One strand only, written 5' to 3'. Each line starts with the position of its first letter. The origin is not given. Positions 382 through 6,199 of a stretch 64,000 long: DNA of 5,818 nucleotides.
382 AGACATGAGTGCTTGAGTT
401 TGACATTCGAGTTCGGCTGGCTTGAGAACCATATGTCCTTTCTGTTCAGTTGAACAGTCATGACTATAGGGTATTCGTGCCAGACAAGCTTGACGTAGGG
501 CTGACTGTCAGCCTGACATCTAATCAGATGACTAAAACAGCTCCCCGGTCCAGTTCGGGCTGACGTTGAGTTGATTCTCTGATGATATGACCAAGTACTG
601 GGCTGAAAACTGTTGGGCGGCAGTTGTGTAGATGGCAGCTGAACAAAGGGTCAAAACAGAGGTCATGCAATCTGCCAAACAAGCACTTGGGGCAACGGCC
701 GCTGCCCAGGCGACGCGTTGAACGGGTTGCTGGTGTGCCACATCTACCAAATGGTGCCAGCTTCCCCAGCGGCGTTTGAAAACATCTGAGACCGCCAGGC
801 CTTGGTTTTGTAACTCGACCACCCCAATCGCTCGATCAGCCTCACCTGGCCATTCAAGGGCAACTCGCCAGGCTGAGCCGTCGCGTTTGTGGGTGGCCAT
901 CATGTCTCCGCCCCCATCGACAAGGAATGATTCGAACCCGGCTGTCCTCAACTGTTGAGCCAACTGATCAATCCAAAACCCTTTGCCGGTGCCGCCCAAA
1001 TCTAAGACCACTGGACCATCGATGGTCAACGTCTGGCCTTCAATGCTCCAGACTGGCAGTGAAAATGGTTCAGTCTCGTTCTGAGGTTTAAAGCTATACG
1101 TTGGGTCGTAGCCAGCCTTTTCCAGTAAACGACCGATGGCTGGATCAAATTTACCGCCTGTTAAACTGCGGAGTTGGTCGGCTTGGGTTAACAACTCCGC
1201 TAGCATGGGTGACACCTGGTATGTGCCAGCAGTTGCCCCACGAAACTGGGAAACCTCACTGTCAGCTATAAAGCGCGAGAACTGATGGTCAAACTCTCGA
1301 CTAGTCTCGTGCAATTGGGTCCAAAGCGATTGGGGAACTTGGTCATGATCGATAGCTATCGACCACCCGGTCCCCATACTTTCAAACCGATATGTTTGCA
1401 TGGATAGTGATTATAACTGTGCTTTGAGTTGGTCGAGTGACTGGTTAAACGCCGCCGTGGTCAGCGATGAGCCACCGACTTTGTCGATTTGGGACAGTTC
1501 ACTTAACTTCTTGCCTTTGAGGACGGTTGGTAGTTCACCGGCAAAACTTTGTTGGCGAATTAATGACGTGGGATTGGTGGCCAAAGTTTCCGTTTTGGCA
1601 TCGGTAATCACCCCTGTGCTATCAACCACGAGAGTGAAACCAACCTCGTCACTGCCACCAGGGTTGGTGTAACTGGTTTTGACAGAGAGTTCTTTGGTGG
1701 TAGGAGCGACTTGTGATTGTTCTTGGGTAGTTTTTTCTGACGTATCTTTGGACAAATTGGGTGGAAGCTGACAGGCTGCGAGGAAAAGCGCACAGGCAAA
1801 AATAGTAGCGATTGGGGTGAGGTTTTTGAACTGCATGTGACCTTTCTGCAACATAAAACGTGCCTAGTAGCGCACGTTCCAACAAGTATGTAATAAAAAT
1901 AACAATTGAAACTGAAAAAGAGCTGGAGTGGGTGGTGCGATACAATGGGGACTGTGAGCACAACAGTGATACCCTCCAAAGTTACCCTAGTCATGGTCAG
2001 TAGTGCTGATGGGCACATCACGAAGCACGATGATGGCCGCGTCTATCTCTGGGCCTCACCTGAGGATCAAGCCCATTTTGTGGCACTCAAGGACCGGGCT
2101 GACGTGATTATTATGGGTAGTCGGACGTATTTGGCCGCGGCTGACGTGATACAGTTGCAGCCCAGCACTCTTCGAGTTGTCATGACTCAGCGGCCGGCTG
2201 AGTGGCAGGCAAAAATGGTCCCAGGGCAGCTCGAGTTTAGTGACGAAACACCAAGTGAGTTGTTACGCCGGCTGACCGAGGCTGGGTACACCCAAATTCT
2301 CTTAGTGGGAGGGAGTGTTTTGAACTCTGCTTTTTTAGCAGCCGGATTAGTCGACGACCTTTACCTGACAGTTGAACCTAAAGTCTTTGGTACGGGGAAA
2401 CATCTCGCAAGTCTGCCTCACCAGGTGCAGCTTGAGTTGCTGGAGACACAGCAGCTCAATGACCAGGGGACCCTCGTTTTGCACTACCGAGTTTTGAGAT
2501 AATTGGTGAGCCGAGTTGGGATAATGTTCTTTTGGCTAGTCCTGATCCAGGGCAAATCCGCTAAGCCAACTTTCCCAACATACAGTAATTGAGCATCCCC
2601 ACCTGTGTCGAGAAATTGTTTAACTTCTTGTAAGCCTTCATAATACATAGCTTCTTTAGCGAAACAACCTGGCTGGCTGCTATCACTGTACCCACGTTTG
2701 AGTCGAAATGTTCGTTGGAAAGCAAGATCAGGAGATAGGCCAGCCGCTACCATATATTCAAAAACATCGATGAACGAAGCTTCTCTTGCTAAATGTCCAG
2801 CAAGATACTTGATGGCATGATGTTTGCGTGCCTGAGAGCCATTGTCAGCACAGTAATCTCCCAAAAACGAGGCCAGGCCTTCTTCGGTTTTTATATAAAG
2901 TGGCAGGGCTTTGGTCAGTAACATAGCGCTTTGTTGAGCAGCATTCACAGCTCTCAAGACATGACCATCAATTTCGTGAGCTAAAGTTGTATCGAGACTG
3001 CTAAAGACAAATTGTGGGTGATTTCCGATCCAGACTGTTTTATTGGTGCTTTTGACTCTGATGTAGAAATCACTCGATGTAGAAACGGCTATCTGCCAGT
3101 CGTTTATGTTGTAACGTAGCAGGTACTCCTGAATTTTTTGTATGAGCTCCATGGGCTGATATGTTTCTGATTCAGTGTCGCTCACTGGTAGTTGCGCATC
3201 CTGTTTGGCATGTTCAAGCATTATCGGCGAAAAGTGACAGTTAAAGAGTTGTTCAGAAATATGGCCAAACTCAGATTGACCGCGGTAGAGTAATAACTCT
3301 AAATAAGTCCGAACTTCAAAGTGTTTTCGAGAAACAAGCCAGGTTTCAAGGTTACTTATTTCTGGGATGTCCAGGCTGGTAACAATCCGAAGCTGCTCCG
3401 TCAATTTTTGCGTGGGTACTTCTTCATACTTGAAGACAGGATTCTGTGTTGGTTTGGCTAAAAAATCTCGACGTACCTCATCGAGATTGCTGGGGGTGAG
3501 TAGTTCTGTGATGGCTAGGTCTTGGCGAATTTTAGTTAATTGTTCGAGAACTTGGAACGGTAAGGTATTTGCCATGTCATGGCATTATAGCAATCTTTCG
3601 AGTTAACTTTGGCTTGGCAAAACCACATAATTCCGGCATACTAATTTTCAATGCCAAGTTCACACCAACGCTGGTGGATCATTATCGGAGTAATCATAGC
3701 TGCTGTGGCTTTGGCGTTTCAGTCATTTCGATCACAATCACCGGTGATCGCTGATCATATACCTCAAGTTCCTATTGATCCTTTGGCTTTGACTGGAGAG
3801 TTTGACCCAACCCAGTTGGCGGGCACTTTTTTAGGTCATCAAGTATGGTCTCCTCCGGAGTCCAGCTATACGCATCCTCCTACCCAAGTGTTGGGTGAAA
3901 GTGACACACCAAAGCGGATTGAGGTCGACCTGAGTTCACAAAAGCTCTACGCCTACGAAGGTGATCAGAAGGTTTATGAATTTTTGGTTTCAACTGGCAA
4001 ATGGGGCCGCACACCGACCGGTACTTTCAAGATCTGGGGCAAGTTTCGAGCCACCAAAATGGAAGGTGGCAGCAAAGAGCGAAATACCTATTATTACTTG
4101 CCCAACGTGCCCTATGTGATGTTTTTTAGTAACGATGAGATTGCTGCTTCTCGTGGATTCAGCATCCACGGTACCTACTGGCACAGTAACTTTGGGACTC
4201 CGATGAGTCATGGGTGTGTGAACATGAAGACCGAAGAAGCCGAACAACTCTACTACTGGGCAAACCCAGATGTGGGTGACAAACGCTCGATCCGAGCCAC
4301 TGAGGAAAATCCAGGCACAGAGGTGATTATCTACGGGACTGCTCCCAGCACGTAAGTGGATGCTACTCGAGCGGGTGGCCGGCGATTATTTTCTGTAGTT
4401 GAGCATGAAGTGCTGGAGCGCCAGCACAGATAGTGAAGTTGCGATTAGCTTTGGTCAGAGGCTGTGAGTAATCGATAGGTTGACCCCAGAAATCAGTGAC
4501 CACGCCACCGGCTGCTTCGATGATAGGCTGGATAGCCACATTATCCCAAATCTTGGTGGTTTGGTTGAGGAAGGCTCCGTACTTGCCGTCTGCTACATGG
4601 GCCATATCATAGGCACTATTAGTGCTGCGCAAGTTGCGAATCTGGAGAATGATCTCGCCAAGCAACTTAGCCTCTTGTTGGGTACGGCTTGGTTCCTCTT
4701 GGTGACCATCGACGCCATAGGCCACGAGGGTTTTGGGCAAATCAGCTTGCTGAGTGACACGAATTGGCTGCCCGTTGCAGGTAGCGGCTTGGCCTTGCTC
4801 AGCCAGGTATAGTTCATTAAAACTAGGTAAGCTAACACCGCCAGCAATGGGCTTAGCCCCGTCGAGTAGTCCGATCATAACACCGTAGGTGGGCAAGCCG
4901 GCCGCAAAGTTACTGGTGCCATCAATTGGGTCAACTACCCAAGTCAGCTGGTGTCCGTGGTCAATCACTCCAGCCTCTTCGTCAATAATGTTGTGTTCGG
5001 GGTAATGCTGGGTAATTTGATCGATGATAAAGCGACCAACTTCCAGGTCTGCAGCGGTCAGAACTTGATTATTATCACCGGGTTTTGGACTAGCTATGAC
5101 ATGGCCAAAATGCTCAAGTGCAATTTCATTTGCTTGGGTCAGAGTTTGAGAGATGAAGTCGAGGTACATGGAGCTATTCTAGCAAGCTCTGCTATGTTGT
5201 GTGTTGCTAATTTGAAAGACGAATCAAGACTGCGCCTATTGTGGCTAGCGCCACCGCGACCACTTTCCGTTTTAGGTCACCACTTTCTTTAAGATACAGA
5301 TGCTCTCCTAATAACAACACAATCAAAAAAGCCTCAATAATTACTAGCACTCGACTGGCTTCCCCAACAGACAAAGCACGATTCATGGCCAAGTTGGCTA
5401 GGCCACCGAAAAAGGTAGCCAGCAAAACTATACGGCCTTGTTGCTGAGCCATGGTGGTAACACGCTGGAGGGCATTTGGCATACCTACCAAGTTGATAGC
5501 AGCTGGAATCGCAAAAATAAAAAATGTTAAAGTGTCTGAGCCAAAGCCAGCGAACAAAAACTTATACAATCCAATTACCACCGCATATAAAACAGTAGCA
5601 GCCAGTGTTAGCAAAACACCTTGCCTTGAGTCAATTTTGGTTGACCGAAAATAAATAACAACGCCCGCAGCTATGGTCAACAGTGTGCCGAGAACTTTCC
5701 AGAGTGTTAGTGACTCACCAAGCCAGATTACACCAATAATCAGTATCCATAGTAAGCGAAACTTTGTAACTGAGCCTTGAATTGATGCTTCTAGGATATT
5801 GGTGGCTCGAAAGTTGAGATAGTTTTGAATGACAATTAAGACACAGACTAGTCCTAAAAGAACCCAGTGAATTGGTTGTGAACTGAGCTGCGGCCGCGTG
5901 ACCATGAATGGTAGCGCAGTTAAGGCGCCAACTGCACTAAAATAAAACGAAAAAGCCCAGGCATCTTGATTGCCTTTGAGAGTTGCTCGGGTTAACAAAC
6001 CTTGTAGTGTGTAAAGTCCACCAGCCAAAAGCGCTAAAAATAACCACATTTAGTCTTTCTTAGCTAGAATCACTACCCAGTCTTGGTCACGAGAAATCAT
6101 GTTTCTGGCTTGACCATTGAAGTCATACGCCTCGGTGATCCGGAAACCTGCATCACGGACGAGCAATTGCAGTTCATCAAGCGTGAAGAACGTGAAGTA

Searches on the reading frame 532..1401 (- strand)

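Call 78: search_protein_families(library=pfam, proteins=[window:532-1401:-], max_evalue=0.0001)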
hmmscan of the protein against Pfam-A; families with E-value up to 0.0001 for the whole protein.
window:532-1401:- (289 aa): 1 family
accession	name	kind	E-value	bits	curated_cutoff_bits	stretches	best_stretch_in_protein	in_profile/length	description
PF02424.20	ApbE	-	2.4e-40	139.2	25.6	1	9-256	1-249/266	ApbE family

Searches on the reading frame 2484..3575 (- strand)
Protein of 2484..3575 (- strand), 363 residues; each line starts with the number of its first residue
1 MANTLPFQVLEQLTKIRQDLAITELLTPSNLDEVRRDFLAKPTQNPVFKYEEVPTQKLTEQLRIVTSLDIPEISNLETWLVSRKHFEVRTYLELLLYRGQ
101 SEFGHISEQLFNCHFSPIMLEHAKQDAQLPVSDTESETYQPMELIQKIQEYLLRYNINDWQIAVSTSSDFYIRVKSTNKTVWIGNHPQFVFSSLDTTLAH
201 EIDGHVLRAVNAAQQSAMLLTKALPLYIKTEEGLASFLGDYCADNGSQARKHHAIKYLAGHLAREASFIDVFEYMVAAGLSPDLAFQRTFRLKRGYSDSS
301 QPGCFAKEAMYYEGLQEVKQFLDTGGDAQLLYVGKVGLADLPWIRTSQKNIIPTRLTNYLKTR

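Call 78: search_protein_families(library=pfam, proteins=[window:2484-3575:-], max_evalue=0.0001)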
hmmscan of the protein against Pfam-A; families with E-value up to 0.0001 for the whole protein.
window:2484-3575:- (363 aa): 1 family
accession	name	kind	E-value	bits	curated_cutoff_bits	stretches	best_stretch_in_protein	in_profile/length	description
PF08014.17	MATCAP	-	2.4e-34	119.3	27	1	40-348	6-332/365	Microtubule-associated tyrosine carboxypeptidase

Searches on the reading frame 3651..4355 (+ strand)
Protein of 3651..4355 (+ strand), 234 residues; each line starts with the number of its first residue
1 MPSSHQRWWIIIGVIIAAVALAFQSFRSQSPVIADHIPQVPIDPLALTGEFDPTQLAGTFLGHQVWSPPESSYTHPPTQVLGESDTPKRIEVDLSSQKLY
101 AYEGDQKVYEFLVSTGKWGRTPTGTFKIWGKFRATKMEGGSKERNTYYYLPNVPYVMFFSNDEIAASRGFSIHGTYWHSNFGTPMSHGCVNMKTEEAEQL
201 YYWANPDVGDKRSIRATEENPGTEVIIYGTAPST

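Call 78: search_protein_families(library=pfam, proteins=[window:3651-4355:+], max_evalue=0.0001)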
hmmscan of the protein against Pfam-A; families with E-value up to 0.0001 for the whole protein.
window:3651-4355:+ (234 aa): 1 family
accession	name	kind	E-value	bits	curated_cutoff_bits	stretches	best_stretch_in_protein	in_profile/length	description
PF03734.19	YkuD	-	1.7e-24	87.5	23.4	1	88-227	2-146/146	L,D-transpeptidase catalytic domain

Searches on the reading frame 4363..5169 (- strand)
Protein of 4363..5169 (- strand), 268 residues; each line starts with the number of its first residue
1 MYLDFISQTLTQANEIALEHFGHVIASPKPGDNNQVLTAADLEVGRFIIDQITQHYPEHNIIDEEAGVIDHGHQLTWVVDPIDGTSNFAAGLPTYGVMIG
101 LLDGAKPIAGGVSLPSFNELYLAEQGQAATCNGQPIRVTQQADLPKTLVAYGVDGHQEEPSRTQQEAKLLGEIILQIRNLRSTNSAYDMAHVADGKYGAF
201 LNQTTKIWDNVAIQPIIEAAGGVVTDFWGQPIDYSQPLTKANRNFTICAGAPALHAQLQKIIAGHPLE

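Call 78: search_protein_families(library=pfam, proteins=[window:4363-5169:-], max_evalue=0.0001)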
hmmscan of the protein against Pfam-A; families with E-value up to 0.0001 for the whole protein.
window:4363-5169:- (268 aa): 1 family
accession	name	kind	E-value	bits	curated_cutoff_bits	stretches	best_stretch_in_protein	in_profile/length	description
PF00459.30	Inositol_P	-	5.3e-52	177.4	27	1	8-243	11-254/271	Inositol monophosphatase family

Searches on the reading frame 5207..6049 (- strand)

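Call 78: search_protein_families(library=pfam, proteins=[window:5207-6049:-], max_evalue=0.0001)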
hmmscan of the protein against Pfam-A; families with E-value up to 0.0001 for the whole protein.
window:5207-6049:- (280 aa): 1 family
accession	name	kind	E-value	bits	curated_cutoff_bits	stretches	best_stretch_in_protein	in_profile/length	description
PF00892.27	EamA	-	1.1e-17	65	28.2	2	2-133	3-134/135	EamA-like transporter family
